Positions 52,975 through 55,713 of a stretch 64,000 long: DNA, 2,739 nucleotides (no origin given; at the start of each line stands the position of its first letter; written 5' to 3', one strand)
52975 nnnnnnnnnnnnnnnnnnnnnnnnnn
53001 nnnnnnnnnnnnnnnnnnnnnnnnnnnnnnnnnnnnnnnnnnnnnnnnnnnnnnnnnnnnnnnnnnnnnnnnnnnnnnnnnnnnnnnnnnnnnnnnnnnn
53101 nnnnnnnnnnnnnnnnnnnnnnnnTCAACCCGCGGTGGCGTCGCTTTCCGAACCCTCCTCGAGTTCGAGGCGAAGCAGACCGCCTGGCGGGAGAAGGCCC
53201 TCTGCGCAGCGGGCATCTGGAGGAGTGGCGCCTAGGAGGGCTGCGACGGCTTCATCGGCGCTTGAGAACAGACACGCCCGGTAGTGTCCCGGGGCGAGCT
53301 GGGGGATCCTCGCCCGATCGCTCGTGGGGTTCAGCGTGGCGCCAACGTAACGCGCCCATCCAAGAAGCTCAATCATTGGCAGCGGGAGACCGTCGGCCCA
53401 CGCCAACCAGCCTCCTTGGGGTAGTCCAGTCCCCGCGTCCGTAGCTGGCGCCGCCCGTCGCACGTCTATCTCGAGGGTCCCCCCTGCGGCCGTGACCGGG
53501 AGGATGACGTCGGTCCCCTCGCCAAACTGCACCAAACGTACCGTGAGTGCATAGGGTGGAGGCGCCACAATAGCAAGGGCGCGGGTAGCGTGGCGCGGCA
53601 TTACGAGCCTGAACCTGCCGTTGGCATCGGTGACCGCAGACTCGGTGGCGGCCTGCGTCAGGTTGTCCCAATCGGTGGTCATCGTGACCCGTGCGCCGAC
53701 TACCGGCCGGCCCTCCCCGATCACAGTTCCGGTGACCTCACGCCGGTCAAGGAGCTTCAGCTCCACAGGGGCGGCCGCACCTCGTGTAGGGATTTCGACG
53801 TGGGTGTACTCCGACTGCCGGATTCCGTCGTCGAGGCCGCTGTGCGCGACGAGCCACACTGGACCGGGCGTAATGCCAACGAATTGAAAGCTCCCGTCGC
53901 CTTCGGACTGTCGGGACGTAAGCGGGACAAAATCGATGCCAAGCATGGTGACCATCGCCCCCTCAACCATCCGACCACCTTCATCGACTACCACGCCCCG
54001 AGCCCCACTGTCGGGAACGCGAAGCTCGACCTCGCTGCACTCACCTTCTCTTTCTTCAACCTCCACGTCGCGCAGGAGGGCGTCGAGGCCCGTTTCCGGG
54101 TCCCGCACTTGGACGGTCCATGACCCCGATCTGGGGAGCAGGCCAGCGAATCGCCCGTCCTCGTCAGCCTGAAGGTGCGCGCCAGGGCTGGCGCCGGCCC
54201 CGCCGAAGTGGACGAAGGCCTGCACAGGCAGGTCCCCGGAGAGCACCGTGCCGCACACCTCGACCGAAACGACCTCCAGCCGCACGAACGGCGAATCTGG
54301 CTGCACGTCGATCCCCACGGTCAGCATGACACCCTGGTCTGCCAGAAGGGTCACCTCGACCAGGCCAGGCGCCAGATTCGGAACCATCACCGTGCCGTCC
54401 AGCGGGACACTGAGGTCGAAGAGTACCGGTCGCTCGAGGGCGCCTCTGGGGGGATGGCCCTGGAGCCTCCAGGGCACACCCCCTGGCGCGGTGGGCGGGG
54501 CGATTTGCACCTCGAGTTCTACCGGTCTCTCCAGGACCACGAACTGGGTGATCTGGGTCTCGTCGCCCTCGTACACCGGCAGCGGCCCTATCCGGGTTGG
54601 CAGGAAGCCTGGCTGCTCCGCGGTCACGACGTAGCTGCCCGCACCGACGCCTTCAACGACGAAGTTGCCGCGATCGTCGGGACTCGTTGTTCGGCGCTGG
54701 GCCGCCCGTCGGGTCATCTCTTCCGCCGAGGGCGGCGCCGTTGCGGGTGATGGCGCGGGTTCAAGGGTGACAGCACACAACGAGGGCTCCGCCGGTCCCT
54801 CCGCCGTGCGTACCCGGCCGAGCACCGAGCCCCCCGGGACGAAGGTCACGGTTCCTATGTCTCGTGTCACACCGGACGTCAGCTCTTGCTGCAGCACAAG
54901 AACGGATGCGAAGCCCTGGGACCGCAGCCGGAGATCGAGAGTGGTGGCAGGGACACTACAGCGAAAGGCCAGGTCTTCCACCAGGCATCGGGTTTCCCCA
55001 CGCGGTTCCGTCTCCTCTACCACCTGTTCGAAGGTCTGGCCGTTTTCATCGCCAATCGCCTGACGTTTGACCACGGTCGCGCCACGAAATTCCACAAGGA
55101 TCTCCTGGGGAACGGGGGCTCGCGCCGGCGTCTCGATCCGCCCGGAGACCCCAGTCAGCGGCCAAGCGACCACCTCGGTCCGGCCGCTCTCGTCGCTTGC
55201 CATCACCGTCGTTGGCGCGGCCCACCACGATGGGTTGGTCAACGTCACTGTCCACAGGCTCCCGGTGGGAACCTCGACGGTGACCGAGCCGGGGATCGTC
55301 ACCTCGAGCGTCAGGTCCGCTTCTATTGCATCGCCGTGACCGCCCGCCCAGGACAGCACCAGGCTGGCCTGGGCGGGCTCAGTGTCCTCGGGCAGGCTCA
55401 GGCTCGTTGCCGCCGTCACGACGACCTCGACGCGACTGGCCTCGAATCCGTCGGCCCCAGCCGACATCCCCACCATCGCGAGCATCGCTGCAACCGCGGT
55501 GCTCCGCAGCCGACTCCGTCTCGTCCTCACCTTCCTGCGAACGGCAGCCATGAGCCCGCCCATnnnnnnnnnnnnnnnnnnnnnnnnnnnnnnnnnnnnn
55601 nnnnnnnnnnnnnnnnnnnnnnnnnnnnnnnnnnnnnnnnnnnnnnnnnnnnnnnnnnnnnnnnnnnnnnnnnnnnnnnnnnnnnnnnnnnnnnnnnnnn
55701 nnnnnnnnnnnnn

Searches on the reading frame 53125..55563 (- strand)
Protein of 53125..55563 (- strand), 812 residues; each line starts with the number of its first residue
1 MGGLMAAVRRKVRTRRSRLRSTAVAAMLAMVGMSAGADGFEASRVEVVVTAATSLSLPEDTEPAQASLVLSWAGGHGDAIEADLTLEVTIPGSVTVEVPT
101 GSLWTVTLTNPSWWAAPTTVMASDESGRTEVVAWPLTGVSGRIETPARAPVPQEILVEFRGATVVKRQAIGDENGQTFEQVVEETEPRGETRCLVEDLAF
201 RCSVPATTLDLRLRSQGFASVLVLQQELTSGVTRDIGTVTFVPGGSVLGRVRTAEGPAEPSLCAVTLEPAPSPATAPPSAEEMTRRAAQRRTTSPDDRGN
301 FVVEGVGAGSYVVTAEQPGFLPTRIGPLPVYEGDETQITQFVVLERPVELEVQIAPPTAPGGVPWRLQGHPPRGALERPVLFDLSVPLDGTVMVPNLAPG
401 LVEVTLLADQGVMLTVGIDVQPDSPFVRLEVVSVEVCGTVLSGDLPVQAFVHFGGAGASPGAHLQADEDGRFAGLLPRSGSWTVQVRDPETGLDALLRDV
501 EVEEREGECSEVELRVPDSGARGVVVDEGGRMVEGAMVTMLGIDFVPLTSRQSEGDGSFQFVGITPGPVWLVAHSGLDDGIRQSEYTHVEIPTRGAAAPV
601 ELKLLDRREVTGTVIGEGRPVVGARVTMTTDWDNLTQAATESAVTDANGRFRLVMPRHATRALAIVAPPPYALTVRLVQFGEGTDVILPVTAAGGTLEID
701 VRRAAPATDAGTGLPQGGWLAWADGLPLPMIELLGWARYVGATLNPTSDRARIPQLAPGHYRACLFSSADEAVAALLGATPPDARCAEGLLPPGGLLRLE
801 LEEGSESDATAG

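Call 5: search_protein_families(library=pfam, proteins=[window:53125-55563:-], max_evalue=1)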
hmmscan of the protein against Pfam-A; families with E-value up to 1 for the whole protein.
window:53125-55563:- (812 aa): 10 families
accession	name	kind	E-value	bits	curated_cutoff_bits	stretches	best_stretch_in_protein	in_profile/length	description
PF13620.12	CarboxypepD_reg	-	9.8e-22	77.5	32.3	3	289-339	28-78/82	Carboxypeptidase regulatory-like domain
PF20598.4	DUF6795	-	1.6e-06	28.8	27.4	1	610-655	1-45/103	Domain of unknown function (DUF6795)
PF10670.15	DUF4198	-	8.3e-06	26.5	34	1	608-657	147-197/209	Domain of unknown function (DUF4198)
PF13715.12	CarbopepD_reg_2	-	0.00012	22.5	32.2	0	610-656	1-41/88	CarboxypepD_reg-like domain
PF07210.18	DUF1416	-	0.0012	19.1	23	0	593-653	5-61/97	Protein of unknown function (DUF1416)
PF14686.12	fn3_3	-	0.0098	16.1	24.4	0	287-321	24-57/75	Polysaccharide lyase family 4, domain II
PF17210.9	SdrD_B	-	0.023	15.3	29.7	0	290-318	39-67/112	SdrD B-like domain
PF20031.4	DUF6437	-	0.11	12.9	27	1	8-56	18-65/76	Family of unknown function (DUF6437)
PF09430.16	EMC7_beta-sandw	-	0.16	12.6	26.6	1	290-320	20-50/122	ER membrane protein complex subunit 7, beta-sandwich domain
PF01060.29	TTR-52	-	0.21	12.7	24.9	0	611-654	1-44/79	Transthyretin-like family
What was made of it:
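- On CarboxypepD_reg domain protein (the large partner): 77.5 bits against a cutoff of 32.3, in three stretches (call 5).
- Closest known: CarboxypepD_reg. Same: The partner protein has at least three PF13620 stretches (E 1e-21), plus DUF6795 and DUF4198 hits (call 5).
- Checked: The 812-aa gene downstream (53125-55563) has CarboxypepD_reg beta-sandwich domains (E 1e-21; call 5).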

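Call 27: find_related_loci(query=window:53125-55563:-, collection=genome_contigs, flank=6000)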
Query window:53125-55563:- (812 aa) in genome_contigs; peptide patterns used: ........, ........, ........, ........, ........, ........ (x = any residue, [..] = any of these).
113 stretches matched a pattern; 1 encode a relative of the query (tblastn E <= 1e-3); 1 distinct loci.
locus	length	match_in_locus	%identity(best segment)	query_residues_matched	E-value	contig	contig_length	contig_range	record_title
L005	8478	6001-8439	76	1-810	0e+0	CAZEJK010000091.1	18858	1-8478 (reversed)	MAG TPA_asm: uncultured Thermoanaerobaculia bacterium isolate SRP332253_co1_73 genome assembly, contig: NODE_4730_length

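Call 38: search_protein_families(library=ncbifam, proteins=[window:53125-55563:-], max_evalue=1)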
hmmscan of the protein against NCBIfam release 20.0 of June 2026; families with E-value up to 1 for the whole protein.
window:53125-55563:- (812 aa): 2 families
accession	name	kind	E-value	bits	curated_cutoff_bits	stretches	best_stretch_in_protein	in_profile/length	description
TIGR04134.1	lipo_with_rSAM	hypoth_equivalog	0.094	12.7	39.8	1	609-654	41-90/150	radical SAM-associated putative lipoprotein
TIGR04056.1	OMP_RagA_SusC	subfamily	0.39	8.9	368.25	1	609-659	2-45/981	SusC/RagA family TonB-linked outer membrane protein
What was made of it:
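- On Tat-exported protein (the large partner): No Pfam or NCBIfam TAT-signal model was reported at E <= 1 (calls 5, 38).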

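Call 49: predict_structure(protein=window:53125-55563:-)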
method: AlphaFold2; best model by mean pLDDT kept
length: 812 residues; sequences in the alignment: 1
mean_pLDDT: 37.2   pTM: 0.24
mean pLDDT of the five models: 37.2, 31.1, 27.7, 27.6, 25.9
residues with pLDDT >= 90: 0; 70-90: 0; 50-70: 17; < 50: 795
segments of 3 or more residues with pLDDT < 50: 1-94, 101-118, 125-171, 174-184, 186-481, 483-778, 783-812
pLDDT, mean of each block of 10 residues (from residue 1): 30 30 36 38 42 40 45 43 46 51 46 44 47 41 36 41 44 42 47 37 42 43 44 44 44 39 36 35 38 35 35 37 39 35 38 38 37 37 39 36 36 34 34 28 34 34 37 41 46 44 38 38 38 32 26 33 33 34 35 39 39 38 37 30 32 29 26 27 29 29 27 25 26 29 27 38 47 47 49 40 33 25
secondary structure, 60 per line:
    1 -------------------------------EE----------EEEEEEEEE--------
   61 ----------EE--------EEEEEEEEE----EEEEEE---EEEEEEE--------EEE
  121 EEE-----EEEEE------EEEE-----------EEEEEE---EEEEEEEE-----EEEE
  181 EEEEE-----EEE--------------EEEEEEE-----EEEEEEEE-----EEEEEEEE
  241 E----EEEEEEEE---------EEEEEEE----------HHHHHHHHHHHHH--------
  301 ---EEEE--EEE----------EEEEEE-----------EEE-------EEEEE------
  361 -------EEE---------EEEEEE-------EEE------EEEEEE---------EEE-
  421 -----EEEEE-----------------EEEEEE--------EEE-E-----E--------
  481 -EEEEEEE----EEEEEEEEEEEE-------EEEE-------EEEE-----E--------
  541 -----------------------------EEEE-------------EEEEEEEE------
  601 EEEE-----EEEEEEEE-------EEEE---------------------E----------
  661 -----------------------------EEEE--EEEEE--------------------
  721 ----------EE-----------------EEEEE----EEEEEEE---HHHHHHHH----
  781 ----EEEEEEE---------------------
elements in order (helices of 4 or more, strands of 3 or more residues): E44-52 E81-89 E94-99 E103-109 E118-123 E129-133 E140-143 E155-160 E164-171 E177-185 E191-193 E208-214 E220-227 E233-241 E246-253 E263-269 H280-292 E304-307 E310-312 E323-328 E340-342 E350-354 E368-370 E380-385 E393-395 E402-407 E417-419 E426-430 E448-453 E462-464 E482-488 E493-504 E512-515 E523-526 E570-573 E587-594 E601-604 E610-617 E625-628 E690-693 E696-700 E750-754 E759-765 H769-776 E785-791

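Call 50: find_homologous_proteins(query=window:53125-55563:-, max_evalue=0.001)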
Query window:53125-55563:- (812 aa): 7 proteins with E <= 0.001 among 8000 candidates.
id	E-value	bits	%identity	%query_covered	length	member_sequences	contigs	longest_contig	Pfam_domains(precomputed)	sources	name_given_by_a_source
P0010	0.0e+0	1503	84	100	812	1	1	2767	PF20598.5,PF13620.13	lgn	-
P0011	0.0e+0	1321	77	97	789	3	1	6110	PF10670.16,PF20598.5,PF13620.13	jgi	jgi:hypothetical protein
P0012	0.0e+0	1123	96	65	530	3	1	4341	PF10670.16,PF20598.5,PF13620.13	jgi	-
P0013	7.5e-206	704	46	98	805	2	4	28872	PF10670.16,PF13715.13,PF07210.19,PF20598.5,PF13620.13,PF22904.4,PF17210.10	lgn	-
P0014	2.4e-60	223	30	98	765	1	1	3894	PF10670.16,PF13715.13,PF13620.13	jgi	jgi:hypothetical protein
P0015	4.8e-53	199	31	90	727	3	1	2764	PF13715.13,PF13620.13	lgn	-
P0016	3.6e-45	173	30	90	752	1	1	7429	PF10670.16,PF13715.13,PF13620.13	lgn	-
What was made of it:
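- Closest known: CarboxypepD_reg. Different: The family is very rare, with 7 homologues among 5.8 billion clustered proteins (call 50).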

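Call 51: find_encoding_contigs(protein=P0013, flank=6000, max_places=4)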
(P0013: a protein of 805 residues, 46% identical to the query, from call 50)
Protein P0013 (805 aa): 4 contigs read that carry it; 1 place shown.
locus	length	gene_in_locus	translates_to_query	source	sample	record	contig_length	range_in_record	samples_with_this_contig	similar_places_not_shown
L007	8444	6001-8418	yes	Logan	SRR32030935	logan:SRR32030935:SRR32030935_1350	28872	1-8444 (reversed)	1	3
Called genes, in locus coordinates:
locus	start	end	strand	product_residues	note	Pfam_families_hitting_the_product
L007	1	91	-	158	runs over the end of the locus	PF00210:Ferritin (faint), PF02915:Rubrerythrin (weak)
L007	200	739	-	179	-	-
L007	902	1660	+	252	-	-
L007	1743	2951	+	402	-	-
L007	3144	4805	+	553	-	PF13091:PLDc_2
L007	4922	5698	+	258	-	-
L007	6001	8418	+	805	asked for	PF10670:DUF4198 (faint), PF22904:NOMO1-like_2nd (faint), PF13715:CarbopepD_reg_2 (faint), PF17210:SdrD_B (faint), PF07210:DUF1416 (faint), PF13620:CarboxypepD_reg, PF20598:DUF6795 (faint)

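Call 52: find_encoding_contigs(protein=P0011, flank=6000, max_places=3)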
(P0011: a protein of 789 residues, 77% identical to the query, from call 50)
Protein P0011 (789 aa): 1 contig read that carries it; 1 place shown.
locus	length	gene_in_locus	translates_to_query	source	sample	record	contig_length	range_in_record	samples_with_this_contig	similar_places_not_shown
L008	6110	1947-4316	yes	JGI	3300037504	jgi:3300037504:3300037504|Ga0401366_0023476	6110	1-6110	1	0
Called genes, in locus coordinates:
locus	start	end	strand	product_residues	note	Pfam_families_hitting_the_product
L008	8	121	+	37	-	-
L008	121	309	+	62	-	-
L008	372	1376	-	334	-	PF06629:MipA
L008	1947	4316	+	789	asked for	PF20598:DUF6795 (faint), PF10670:DUF4198 (faint), PF13620:CarboxypepD_reg (weak)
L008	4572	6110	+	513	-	?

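Call 53: find_encoding_contigs(protein=P0016, flank=6000, max_places=3)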
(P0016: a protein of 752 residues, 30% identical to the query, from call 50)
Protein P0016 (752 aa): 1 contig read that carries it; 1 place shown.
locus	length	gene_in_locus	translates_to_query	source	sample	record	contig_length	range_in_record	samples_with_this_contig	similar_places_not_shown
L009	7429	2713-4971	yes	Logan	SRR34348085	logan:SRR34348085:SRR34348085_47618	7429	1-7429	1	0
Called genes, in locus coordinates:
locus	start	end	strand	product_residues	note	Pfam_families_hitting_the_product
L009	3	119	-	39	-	?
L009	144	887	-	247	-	-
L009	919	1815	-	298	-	PF03548:LolA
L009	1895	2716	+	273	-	-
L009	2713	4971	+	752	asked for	PF13715:CarbopepD_reg_2 (faint), PF10670:DUF4198 (faint), PF13620:CarboxypepD_reg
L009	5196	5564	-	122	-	-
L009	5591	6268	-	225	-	-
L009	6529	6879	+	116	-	-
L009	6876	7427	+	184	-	?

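Call 59: search_protein_families(library=padloc, proteins=[window:53125-55563:-], max_evalue=1)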
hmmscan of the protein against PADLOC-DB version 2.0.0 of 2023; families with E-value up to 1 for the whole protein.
window:53125-55563:- (812 aa): 0 families

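Call 60: search_protein_families(library=phrogs, proteins=[window:53125-55563:-], max_evalue=1)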
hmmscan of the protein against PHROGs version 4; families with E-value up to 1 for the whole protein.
window:53125-55563:- (812 aa): 1 family
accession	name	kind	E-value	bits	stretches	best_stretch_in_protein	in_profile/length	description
phrog_14789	-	unknown function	0.025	15.2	1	282-316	93-127/163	-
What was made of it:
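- On RiPP precursor / bacteriocin: PADLOC and PHROGs gave no hits (calls 59, 60).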

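Call 69: search_protein_families(library=pfam, proteins=[L008:4572-6110:+, L007:4922-5698:+, L009:1895-2716:+], max_evalue=0.01)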
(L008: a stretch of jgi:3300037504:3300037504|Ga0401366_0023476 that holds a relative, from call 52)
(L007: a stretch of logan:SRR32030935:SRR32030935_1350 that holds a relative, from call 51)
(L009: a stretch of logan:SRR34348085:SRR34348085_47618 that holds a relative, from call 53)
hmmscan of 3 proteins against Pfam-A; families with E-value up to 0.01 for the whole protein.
L008:4572-6110:+ (513 aa): 2 families
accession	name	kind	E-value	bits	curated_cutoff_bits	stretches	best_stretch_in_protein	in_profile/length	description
PF01432.26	Peptidase_M3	-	8.9e-82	276.3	27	1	254-512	1-262/457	Peptidase family M3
PF19310.4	TOP_N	-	0.00028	21.1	27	1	59-179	3-122/123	Neurolysin/Thimet oligopeptidase, N-terminal domain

L007:4922-5698:+ (258 aa): 0 families

L009:1895-2716:+ (273 aa): 0 families

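Call 72: search_solved_structures(query=A4, max_evalue=1)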
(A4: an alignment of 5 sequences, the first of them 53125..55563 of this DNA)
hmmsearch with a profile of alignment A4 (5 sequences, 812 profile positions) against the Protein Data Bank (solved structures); distinct sequences matched with E-value up to 1: 1.
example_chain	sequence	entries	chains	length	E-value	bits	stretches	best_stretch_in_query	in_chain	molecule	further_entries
6ytc_A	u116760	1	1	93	0.39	11.8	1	616-694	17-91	TonB-dependent receptor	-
